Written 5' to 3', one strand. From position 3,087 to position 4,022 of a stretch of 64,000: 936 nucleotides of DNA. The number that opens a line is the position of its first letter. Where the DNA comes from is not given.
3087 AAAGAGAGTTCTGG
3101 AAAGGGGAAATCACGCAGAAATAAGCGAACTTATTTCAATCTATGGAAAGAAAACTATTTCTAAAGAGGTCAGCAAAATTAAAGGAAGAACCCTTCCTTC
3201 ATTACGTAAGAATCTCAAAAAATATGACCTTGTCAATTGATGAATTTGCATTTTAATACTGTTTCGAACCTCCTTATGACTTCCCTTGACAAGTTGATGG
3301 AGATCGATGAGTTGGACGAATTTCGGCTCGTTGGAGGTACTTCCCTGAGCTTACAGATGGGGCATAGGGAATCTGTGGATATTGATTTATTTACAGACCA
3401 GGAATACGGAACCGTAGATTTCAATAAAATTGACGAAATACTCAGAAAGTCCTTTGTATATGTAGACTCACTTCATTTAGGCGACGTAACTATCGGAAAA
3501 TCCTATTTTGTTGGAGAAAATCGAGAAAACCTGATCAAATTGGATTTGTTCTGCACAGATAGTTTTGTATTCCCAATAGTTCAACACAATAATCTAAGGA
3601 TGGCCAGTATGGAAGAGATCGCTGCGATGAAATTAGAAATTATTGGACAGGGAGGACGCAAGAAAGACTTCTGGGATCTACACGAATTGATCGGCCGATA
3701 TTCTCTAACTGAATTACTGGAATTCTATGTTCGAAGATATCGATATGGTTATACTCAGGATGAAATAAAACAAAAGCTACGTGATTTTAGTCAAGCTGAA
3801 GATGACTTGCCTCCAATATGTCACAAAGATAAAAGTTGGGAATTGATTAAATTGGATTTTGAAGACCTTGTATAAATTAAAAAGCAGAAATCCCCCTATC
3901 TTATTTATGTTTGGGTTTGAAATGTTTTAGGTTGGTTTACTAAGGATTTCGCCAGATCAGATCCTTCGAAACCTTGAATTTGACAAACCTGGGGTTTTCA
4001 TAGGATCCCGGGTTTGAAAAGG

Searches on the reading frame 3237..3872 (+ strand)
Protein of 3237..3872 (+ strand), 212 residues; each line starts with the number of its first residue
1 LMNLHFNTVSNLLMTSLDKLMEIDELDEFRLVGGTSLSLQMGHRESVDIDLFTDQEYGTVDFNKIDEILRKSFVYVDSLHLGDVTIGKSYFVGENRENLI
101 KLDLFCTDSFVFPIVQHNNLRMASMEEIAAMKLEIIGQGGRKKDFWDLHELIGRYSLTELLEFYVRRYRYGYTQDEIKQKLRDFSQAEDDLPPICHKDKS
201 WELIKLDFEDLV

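Call 3: search_protein_families(library=pfam, proteins=[window:3237-3872:+], max_evalue=1)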
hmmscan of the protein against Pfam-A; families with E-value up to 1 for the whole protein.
window:3237-3872:+ (212 aa): 2 families
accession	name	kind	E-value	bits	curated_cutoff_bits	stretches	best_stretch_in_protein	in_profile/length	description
PF08843.17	AbiEii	-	4e-17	63.4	22.5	1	22-187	8-206/238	Nucleotidyl transferase AbiEii toxin, Type IV TA system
PF19502.5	DUF6036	-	0.074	13.3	23.6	1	17-55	10-49/164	Nucleotidyltransferase of unknown function (DUF6036)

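Call 4: search_protein_families(library=padloc, proteins=[window:3237-3872:+], max_evalue=1)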
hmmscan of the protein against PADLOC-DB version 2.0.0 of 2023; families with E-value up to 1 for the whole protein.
window:3237-3872:+ (212 aa): 10 families
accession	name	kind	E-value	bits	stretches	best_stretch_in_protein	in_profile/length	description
PDLC02307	AbiEii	-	7e-05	20.7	1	28-170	22-162/219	AbiEii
PDLC02305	AbiEii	-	0.00014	19.2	2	112-197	151-239/306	AbiEii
PDLC02296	AbiEii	-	0.00078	16.7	1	17-73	34-91/282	AbiEii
PDLC02304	AbiEii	-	0.003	15.5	1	91-156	116-192/260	AbiEii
PDLC02330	AbiEii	-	0.0048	14.6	1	10-78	8-78/219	AbiEii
PDLC02303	AbiEii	-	0.0048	14.4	1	26-70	38-83/249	AbiEii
PDLC02298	AbiEii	-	0.0059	14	1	30-56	29-56/220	AbiEii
PDLC02290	AbiEii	-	0.021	12.3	1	11-76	10-75/290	AbiEii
PDLC02291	AbiEii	-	0.024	12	1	19-69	49-91/310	AbiEii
PDLC02289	AbiEii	-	0.032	11.7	1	14-58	39-84/309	AbiEii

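Call 5: search_protein_families(library=ncbifam, proteins=[window:3237-3872:+], max_evalue=1)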
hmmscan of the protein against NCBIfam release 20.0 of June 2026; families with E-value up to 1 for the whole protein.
window:3237-3872:+ (212 aa): 0 families

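Call 6: find_homologous_proteins(query=window:3240-3872:+)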
Query window:3240-3872:+ (211 aa): 4118 proteins with E <= 0.001 among 4277 candidates; the best 120 are listed.
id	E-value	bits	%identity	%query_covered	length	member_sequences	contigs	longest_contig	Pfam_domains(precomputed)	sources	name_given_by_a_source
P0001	1.3e-127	442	100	94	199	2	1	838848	PF08843.18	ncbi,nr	ncbi:nucleotidyl transferase AbiEii/AbiGii toxin family protein [Poritiphilus flavus]|nr:nucleotidyl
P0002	5.6e-85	302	61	100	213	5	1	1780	PF08843.18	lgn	-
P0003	1.0e-83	298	60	100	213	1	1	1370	PF08843.18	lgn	-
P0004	1.4e-83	298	60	100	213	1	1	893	PF08843.18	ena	-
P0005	1.4e-83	298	63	100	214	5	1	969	PF08843.18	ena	-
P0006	2.8e-83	297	60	100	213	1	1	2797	PF08843.18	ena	-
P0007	5.5e-83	296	62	100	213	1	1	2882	PF08843.18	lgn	-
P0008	6.3e-83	296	61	100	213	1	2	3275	PF08843.18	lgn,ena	-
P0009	8.9e-83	295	60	100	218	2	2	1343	PF08843.18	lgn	-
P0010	1.2e-82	295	62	100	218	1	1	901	PF08843.18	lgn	-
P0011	1.3e-82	295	63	100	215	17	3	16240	PF08843.18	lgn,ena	-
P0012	9.0e-82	292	59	100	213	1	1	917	PF08843.18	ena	-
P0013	1.0e-81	292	60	100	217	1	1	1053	PF08843.18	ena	-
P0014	2.0e-81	291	62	100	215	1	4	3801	PF08843.18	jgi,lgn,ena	-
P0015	2.1e-81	291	60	100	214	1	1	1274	PF08843.18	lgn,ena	-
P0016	2.3e-81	291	62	100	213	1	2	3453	PF08843.18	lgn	-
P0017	2.4e-81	291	58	100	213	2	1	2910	PF08843.18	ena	-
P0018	3.8e-81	290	60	100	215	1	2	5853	PF08843.18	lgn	-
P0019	4.4e-81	290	60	100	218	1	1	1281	PF08843.18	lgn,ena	-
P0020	5.0e-81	290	63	100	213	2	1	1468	PF08843.18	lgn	-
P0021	7.4e-81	289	59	100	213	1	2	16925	PF08843.18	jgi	-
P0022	1.1e-80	288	60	100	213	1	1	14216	PF08843.18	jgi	jgi:hypothetical protein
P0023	1.1e-80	288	60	100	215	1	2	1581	PF08843.18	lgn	-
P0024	1.6e-80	288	60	100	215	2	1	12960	PF08843.18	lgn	-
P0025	2.0e-80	288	60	100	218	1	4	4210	PF08843.18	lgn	-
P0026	2.1e-80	287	60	100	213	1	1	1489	PF08843.18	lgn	-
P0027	2.2e-80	287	58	100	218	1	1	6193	PF08843.18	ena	-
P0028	2.3e-80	287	60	100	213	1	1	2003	PF08843.18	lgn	-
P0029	2.8e-80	287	59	99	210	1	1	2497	PF08843.18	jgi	-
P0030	3.3e-80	287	60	100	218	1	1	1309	PF08843.18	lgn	-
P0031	3.9e-80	287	60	100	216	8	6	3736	PF08843.18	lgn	-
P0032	4.0e-80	287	60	100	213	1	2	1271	PF08843.18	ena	-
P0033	4.7e-80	286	60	100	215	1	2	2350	PF08843.18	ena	-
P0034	5.1e-80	286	60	100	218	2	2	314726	PF08843.18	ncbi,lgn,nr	ncbi:MAG: nucleotidyl transferase AbiEii/AbiGii toxin family protein [Flavobacteriales bacterium]|nr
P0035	5.2e-80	286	61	100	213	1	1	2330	PF08843.18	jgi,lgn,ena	-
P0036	8.6e-80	285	59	100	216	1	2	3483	PF08843.18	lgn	-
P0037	8.7e-80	285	59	99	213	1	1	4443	PF08843.18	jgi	-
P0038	1.3e-79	285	58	100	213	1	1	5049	PF08843.18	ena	-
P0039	1.4e-79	285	60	100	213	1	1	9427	PF08843.18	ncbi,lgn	-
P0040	1.5e-79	285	59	99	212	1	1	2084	PF08843.18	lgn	-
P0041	1.6e-79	285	58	100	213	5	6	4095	PF08843.18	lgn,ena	-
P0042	1.8e-79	284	59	100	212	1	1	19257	PF08843.18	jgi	-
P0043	1.9e-79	284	60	100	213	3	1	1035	PF08843.18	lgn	-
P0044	2.6e-79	284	60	99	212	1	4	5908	PF08843.18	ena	-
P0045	2.6e-79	284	57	100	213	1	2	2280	PF08843.18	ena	-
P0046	2.9e-79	284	58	100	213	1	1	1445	PF08843.18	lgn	-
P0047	3.2e-79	284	59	100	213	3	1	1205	PF08843.18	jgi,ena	jgi:hypothetical protein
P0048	3.3e-79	284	59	100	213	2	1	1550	PF08843.18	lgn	-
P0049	3.3e-79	284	58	100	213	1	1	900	PF08843.18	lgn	-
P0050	4.2e-79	283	62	100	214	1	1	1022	PF08843.18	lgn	-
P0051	4.9e-79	283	58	99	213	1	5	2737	PF08843.18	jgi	-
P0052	5.0e-79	283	60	100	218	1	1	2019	PF08843.18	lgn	-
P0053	5.8e-79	283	60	100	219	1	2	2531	PF08843.18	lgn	-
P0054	5.9e-79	283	57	100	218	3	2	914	PF08843.18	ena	-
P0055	6.4e-79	283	60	99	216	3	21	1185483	PF08843.18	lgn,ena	-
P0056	6.4e-79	283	59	100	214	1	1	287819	PF08843.18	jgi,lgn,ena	-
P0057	6.8e-79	283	57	100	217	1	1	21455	PF08843.18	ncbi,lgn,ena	-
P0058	1.1e-78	282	59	100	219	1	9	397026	PF08843.18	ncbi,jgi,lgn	jgi:predicted nucleotidyltransferase component of viral defense system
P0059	1.1e-78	282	59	100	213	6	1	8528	PF08843.18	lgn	-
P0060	1.3e-78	282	60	100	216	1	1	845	PF08843.18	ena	-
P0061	1.4e-78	282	60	100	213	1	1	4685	PF08843.18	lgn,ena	-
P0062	1.6e-78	281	59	100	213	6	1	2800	PF08843.18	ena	-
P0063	1.7e-78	281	58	100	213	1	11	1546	PF08843.18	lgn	-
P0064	1.8e-78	281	57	100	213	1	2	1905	PF08843.18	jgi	-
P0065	1.8e-78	281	58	100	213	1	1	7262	PF08843.18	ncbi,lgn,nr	ncbi:MAG: nucleotidyl transferase AbiEii/AbiGii toxin family protein [Candidatus Atribacteria bacter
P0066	1.8e-78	281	59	100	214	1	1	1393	PF08843.18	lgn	-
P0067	2.0e-78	281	60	100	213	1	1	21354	PF08843.18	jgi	jgi:hypothetical protein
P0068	2.0e-78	281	59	100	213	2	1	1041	PF08843.18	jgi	-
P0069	2.8e-78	281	60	100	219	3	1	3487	PF08843.18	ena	-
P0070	3.0e-78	280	59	99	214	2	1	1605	PF08843.18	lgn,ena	-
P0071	3.1e-78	280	60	100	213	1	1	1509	PF08843.18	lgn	-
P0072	3.1e-78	280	59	100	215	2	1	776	PF08843.18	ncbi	-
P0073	3.3e-78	280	59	100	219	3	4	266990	PF08843.18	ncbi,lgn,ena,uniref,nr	ncbi:nucleotidyl transferase AbiEii/AbiGii toxin family protein [Oceanihabitans sediminis]|uniref:nu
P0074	3.7e-78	280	57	100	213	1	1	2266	PF08843.18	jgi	-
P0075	6.3e-78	279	58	100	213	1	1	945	PF08843.18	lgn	-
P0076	6.4e-78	279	59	100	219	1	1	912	PF08843.18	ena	-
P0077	6.5e-78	279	59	100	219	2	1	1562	PF08843.18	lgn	-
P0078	6.5e-78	279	59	100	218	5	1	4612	PF08843.18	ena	-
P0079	7.3e-78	279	57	100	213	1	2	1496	PF08843.18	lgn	-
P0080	7.4e-78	279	59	100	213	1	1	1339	PF08843.18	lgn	-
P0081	8.0e-78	279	60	100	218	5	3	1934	PF08843.18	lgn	-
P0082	8.1e-78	279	58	100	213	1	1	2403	PF08843.18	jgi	jgi:hypothetical protein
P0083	8.9e-78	279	59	100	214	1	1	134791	PF08843.18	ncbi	-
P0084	8.9e-78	279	57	100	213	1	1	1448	PF08843.18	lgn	-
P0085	9.9e-78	279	58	100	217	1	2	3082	PF08843.18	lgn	-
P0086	1.2e-77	279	58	100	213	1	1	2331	PF08843.18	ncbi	-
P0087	1.4e-77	278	58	100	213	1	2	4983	PF08843.18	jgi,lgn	jgi:hypothetical protein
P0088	1.5e-77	278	59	100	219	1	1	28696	PF08843.18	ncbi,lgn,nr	ncbi:MAG: nucleotidyl transferase AbiEii/AbiGii toxin family protein [Algicola sp.]|nr:nucleotidyl t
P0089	1.5e-77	278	59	100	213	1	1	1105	PF08843.18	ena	-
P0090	1.5e-77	278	59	100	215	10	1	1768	PF08843.18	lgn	-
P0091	1.6e-77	278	60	100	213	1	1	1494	PF08843.18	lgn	-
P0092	1.6e-77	278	59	100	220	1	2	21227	PF08843.18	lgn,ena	-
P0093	1.8e-77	278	58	100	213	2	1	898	PF08843.18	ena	-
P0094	1.8e-77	278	59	100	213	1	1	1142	PF08843.18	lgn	-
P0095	1.8e-77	278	58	100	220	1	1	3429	PF08843.18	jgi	-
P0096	1.9e-77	278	60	99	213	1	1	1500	PF08843.18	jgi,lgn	-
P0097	2.1e-77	278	60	99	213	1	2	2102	PF08843.18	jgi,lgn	-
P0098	2.1e-77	278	59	100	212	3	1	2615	PF08843.18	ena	-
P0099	2.1e-77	278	58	100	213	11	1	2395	PF08843.18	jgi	-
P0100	2.2e-77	278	57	100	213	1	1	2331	PF08843.18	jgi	-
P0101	2.2e-77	278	59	100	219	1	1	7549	PF08843.18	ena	-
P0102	2.3e-77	278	59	100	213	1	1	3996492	PF08843.18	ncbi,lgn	-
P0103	2.4e-77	278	59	100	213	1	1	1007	PF08843.18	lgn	-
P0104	2.4e-77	278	59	100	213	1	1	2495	PF08843.18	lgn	-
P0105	2.6e-77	277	58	100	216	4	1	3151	PF08843.18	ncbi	-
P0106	2.8e-77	277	60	100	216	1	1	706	PF08843.18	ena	-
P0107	2.9e-77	277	58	100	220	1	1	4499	PF08843.18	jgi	-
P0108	3.0e-77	277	58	100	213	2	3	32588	PF08843.18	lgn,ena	-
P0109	3.2e-77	277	56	100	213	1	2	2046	PF08843.18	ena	-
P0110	3.3e-77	277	59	100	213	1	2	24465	PF08843.18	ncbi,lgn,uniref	ncbi:nucleotidyl transferase AbiEii/AbiGii toxin family protein [Lutibacter sp.]|uniref:nucleotidyl 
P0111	3.4e-77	277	58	100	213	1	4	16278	PF08843.18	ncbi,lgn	-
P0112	3.6e-77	277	57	100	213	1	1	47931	PF08843.18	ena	-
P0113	3.7e-77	277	59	99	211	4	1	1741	PF08843.18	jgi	-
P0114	3.8e-77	277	59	100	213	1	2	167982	PF08843.18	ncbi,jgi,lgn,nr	ncbi:MAG: nucleotidyl transferase AbiEii/AbiGii toxin family protein [Flavobacteriales bacterium]|jg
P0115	3.9e-77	277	60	100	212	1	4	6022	PF08843.18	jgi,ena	-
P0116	3.9e-77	277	57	100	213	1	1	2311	PF08843.18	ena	-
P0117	3.9e-77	277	60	100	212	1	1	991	PF08843.18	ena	-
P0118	4.0e-77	277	59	99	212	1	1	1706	PF08843.18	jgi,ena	-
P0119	4.1e-77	277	59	100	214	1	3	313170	PF08843.18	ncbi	ncbi:MAG: nucleotidyl transferase AbiEii/AbiGii toxin family protein [Algibacter sp.]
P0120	4.1e-77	277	58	100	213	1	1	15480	PF08843.18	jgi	-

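Call 8: search_solved_structures(query=window:3240-3872:+, max_evalue=10, show_alignments=3)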
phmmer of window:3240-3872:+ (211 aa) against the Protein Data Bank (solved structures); distinct sequences matched with E-value up to 10: 11.
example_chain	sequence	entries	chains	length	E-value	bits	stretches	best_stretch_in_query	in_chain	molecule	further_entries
2v1d_B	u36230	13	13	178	0.43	13.7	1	112-181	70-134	REST COREPRESSOR 1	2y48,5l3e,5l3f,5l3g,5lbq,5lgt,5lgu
6s35_B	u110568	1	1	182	0.46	13.6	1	112-181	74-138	REST corepressor 1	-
6w4k_B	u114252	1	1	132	0.6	13.2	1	112-179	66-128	REST corepressor 1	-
2x0l_B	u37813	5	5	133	0.61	13.2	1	112-179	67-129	REST COREPRESSOR 1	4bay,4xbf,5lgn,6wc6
8ym7_B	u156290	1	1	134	0.62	13.2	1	112-179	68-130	REST corepressor 1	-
8jf5_B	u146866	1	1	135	0.63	13.1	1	112-179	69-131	REST corepressor 1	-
5h6q_B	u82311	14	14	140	0.69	13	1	112-179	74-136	REST corepressor 1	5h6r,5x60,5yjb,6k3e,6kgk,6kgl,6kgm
12lp_B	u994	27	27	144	0.74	12.9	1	112-179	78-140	REST corepressor 1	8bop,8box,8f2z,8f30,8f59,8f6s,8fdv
2iw5_B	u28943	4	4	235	0.78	12.8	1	112-181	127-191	REST COREPRESSOR 1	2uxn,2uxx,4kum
6vyp_N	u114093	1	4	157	0.91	12.6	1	112-179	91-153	REST corepressor 1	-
8voj_D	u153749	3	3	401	1.2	12.2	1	112-181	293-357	REST corepressor 1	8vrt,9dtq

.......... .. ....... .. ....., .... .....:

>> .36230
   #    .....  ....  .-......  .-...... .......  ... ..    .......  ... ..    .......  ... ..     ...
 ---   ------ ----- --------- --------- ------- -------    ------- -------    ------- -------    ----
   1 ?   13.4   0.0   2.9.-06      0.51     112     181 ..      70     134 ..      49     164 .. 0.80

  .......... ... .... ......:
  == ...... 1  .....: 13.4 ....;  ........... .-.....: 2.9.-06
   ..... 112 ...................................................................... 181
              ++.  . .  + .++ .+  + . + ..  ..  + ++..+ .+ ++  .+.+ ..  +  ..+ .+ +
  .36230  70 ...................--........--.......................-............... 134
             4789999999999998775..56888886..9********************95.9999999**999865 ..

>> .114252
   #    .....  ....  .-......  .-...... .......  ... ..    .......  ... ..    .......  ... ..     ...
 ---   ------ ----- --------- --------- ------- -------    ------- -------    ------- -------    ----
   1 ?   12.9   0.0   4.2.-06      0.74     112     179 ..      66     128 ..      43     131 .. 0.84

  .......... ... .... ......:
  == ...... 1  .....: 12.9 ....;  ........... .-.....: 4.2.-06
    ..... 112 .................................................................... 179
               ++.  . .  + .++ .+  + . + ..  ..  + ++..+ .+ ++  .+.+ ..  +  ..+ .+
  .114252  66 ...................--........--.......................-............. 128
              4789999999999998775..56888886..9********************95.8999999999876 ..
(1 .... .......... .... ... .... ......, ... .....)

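Call 15: search_solved_structures(query=A1, max_evalue=10, show_alignments=3)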
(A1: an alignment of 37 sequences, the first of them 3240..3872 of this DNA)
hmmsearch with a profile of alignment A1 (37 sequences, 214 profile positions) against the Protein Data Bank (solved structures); distinct sequences matched with E-value up to 10: 0.

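Call 20: predict_structure(alignment_id=A1)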
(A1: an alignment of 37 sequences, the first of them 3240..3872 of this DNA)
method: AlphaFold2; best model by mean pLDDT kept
length: 211 residues; sequences in the alignment: 37
mean_pLDDT: 90.8   pTM: 0.87
mean pLDDT of the five models: 90.8, 90.0, 89.5, 89.3, 89.3
residues with pLDDT >= 90: 161; 70-90: 40; 50-70: 10; < 50: 0
segments of 3 or more residues with pLDDT < 50: none
pLDDT, mean of each block of 10 residues (from residue 1): 89 95 96 90 89 91 94 84 76 92 94 94 96 94 91 94 97 97 88 74 91 92
secondary structure, 60 per line:
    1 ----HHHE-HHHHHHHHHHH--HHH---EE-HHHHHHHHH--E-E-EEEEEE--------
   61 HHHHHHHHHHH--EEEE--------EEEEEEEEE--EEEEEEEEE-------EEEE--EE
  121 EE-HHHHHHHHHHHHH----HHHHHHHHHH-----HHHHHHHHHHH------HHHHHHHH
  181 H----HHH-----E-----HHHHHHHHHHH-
elements in order: H10-20 H32-40 E47-52 H61-71 E74-77 E86-94 E97-105 E113-116 E119-122 H124-136 H141-150 H156-166 H173-181 H200-210

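Call 23: fold_search(model_id=the predicted structure, library=pdb)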
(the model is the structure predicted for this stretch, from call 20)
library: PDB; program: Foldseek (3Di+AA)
matches with E <= 10: 716; with E <= 0.001: 11
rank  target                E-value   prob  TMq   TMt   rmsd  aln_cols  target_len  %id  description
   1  4ok0_A                3.8e-07  1.00  0.50  0.47  10.0       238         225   18  Crystal structure of putative nucleotidyltransferase from H. pylori (released 2014-04-09)
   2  4ok0_B                4.2e-07  1.00  0.52  0.49   9.8       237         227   18  Crystal structure of putative nucleotidyltransferase from H. pylori (released 2014-04-09)
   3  4o8s                  4.2e-07  1.00  0.52  0.48  10.0       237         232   16  Crystal structure of JHP933 from Helicobacter pylori (released 2014-09-10)
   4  8an4_A                1.1e-05  1.00  0.56  0.60   8.0       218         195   15  MenT1 toxin (rv0078a) from Mycobacterium tuberculosis H37Rv (released 2023-08-02)
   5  8an4_B                1.4e-05  1.00  0.56  0.61   7.2       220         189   15  MenT1 toxin (rv0078a) from Mycobacterium tuberculosis H37Rv (released 2023-08-02)
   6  8an5_B                1.4e-05  1.00  0.53  0.59   7.0       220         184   15  MenAT1 toxin-antitoxin complex (rv0078a-rv0078b) from Mycobacterium tuberculosis H37Rv (released 2023-08-02)
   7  8an5_A                3.4e-05  1.00  0.57  0.61   7.7       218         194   15  MenAT1 toxin-antitoxin complex (rv0078a-rv0078b) from Mycobacterium tuberculosis H37Rv (released 2023-08-02)
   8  5uvd                  8.7e-05  1.00  0.49  0.48   6.0       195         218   20  Crystal structure of an antigenic nucleotidyltransferase-like protein from Paracoccidioides brasiliensis (released 2018-01-31)
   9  6y56                  1.1e-04  1.00  0.57  0.43   6.5       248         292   14  MenT4, nucleotidyltransferase toxin Rv2826c from Mycobacterium tuberculosis H37Rv (released 2020-09-16)
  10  8rr5                  2.6e-04  1.00  0.49  0.57   6.4       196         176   14  MenT1 toxin (rv0078a) from Mycobacterium tuberculosis H37Rv, phosphorylated at T39 (released 2024-09-11)
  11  4wse_A                7.2e-04  1.00  0.46  0.22   8.9       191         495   14  Crystal structure of the Mimivirus polyadenylate synthase (released 2015-04-01)
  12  4wse_B                1.2e-03  1.00  0.47  0.22   4.6       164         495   14  Crystal structure of the Mimivirus polyadenylate synthase (released 2015-04-01)
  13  4p37_A                3.1e-03  1.00  0.49  0.23   4.4       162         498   15  Crystal structure of the Megavirus polyadenylate synthase (released 2015-04-01)
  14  6q52                  4.2e-03  0.91  0.31  0.21  12.7       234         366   14  Structure of a psychrophilic CCA-adding enzyme in complex with CMPcPP at room temperature in ChipX microfluidic device (released 2019-05-01)
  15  6aeh                  7.5e-03  0.94  0.32  0.22   7.2       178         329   13  Binary complex of human DNA Polymerase Mu with MnUTP (released 2019-05-29)
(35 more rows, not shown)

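Call 57: find_related_loci(query=A1, collection=metagenome_contigs, flank=3000)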
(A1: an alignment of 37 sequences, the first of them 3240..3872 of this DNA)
Query A1 (211 aa) in metagenome_contigs; peptide patterns used: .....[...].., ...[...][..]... (x = any residue, [..] = any of these).
600 stretches matched a pattern (row limit reached: there are more); 559 encode a relative of the query (tblastn E <= 1e-3); the best 80 are kept; 80 distinct loci.
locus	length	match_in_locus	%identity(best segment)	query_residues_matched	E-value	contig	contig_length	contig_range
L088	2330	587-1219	61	1-211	7e-89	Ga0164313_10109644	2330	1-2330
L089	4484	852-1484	59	1-211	5e-85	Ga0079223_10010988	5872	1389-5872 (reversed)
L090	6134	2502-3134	60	1-211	4e-84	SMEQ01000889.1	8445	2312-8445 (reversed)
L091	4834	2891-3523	58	1-211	1e-83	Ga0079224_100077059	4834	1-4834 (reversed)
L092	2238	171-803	58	1-211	3e-86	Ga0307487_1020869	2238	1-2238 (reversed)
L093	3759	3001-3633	58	1-211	7e-83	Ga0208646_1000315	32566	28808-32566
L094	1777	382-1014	55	1-211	6e-87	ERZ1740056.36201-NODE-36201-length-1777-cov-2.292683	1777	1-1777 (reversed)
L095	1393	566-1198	56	1-211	6e-88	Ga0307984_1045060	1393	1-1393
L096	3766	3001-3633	58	1-211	2e-82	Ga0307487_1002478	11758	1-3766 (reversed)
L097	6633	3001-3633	58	1-211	3e-82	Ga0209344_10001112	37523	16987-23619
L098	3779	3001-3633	56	1-211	4e-82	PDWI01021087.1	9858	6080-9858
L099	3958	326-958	58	1-211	1e-81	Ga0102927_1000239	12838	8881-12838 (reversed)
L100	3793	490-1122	59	1-211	5e-82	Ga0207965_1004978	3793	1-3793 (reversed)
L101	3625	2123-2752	57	1-210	2e-81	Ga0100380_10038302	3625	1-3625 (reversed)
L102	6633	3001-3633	57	1-211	2e-81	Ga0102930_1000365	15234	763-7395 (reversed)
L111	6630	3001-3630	55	1-210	4e-78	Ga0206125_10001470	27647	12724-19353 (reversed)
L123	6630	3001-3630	55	2-211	2e-76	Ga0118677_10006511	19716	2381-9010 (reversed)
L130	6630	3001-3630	56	2-211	2e-75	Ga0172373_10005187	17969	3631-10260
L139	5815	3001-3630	53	2-211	6e-74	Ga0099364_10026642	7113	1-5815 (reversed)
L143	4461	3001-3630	52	1-210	2e-73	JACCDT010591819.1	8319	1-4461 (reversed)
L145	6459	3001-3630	51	1-210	5e-73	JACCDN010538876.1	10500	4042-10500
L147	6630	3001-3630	51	1-210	5e-73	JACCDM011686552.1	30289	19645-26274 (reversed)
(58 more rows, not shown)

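Call 58: find_related_loci(query=A1, collection=viral_contigs, flank=5000)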
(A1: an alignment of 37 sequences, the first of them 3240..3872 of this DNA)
Query A1 (211 aa) in viral_contigs; peptide patterns used: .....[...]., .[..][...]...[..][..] (x = any residue, [..] = any of these).
67 stretches matched a pattern; 10 encode a relative of the query (tblastn E <= 1e-3); 10 distinct loci.
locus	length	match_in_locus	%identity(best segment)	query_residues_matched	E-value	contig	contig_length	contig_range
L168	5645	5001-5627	57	3-211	6e-79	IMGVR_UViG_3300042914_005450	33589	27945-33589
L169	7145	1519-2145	51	3-211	4e-68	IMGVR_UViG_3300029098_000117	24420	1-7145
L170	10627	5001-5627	51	3-211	4e-68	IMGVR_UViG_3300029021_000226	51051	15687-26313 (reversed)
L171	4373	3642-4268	51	3-211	3e-66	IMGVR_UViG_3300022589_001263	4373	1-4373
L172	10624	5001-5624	47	2-207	2e-62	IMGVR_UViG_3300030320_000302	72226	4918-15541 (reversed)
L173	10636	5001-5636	46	1-211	3e-57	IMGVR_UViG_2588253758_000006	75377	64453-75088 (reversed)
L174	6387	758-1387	43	3-211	1e-54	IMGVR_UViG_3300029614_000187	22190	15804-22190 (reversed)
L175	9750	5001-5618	44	2-206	2e-54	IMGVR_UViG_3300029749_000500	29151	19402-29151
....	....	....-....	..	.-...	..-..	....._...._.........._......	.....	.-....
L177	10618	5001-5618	41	2-206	1e-51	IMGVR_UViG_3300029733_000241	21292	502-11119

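Call 80: search_dna_similar(query=window:3240-3872:+, collection=phages, mode=protein, max_rows=12)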
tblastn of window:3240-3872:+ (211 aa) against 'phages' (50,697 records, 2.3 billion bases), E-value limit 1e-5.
Records with a match: 2; places in all: 2; records where one place covers at least 80% of the query: 0.
Best place of each record, by identity: <60% 2.
By first word of the organism name: Bacteriophage 2.
By host as written in the record: - 2.
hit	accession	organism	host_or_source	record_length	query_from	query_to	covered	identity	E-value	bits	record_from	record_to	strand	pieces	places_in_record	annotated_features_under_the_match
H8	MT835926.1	Bacteriophage sp.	human fecal samples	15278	3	167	78%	33.1%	8e-13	72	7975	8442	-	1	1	record has no annotation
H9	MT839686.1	Bacteriophage sp.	human fecal samples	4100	3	138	64%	32.9%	7e-9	61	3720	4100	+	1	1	record has no annotation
